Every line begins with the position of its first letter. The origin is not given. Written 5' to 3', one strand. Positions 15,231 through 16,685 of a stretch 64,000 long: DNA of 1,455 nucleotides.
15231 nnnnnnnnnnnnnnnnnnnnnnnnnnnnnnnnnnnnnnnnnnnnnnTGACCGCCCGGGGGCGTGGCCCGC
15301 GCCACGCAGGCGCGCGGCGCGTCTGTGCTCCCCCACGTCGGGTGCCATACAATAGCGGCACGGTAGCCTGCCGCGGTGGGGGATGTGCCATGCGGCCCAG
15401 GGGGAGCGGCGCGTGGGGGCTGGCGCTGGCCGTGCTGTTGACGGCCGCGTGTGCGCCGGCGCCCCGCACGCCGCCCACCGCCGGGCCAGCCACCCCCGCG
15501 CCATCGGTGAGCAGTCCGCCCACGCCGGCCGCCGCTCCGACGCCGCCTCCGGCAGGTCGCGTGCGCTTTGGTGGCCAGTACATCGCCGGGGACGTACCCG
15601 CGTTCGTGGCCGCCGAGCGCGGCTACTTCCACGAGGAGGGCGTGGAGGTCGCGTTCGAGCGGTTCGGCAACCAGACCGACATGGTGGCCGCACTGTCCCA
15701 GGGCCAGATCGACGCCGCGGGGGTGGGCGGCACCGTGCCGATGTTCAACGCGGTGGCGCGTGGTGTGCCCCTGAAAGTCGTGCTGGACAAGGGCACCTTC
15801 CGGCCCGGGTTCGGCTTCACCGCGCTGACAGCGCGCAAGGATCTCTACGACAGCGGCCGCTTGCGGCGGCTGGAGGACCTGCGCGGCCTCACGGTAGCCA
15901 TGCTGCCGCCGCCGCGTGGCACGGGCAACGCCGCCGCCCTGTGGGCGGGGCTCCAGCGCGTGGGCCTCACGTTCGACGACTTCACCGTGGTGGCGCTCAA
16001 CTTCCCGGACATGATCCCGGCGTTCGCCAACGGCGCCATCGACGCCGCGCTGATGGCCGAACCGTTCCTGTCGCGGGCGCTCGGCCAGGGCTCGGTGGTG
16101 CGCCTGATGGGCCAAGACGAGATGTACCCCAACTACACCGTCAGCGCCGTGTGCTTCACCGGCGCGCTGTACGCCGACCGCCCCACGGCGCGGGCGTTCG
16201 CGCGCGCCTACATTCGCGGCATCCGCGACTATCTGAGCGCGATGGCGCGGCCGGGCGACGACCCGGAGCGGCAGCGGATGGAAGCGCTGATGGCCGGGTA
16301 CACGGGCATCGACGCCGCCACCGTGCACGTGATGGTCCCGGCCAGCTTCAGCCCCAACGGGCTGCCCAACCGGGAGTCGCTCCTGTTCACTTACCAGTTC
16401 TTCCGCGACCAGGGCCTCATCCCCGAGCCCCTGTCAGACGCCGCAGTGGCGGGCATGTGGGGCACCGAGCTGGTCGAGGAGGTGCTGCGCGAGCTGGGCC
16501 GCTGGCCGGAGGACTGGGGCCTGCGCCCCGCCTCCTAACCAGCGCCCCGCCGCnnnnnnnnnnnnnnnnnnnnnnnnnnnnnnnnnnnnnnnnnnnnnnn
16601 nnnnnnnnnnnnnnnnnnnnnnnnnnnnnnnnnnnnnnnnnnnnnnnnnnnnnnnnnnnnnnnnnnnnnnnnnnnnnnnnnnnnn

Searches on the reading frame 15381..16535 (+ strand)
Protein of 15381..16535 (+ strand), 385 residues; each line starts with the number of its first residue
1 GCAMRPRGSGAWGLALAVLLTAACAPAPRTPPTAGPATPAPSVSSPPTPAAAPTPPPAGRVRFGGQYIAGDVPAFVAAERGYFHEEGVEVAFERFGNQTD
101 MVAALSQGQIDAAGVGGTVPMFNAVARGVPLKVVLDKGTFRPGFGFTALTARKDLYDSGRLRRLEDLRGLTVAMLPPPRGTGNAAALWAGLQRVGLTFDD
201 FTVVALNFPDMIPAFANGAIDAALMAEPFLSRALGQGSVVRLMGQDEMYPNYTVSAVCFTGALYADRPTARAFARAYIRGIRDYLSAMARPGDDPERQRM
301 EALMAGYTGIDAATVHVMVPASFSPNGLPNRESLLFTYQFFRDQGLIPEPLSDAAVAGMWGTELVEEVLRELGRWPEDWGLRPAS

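Call 33: search_protein_families(library=pfam, proteins=[window:15381-16535:+], max_evalue=0.001)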
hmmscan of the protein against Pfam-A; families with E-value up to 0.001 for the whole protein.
window:15381-16535:+ (385 aa): 3 families
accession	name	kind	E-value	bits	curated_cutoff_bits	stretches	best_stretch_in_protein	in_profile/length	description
PF09084.16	NMT1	-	3e-19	70.2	20.5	1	73-284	6-209/216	NMT1/THI5 like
PF13379.11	NMT1_2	-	6.2e-14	52.8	24.7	1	56-279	3-233/252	NMT1-like family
PF12974.12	Phosphonate-bd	-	6.8e-09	35.9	27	1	87-256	28-197/242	ABC transporter, phosphonate, periplasmic substrate-binding protein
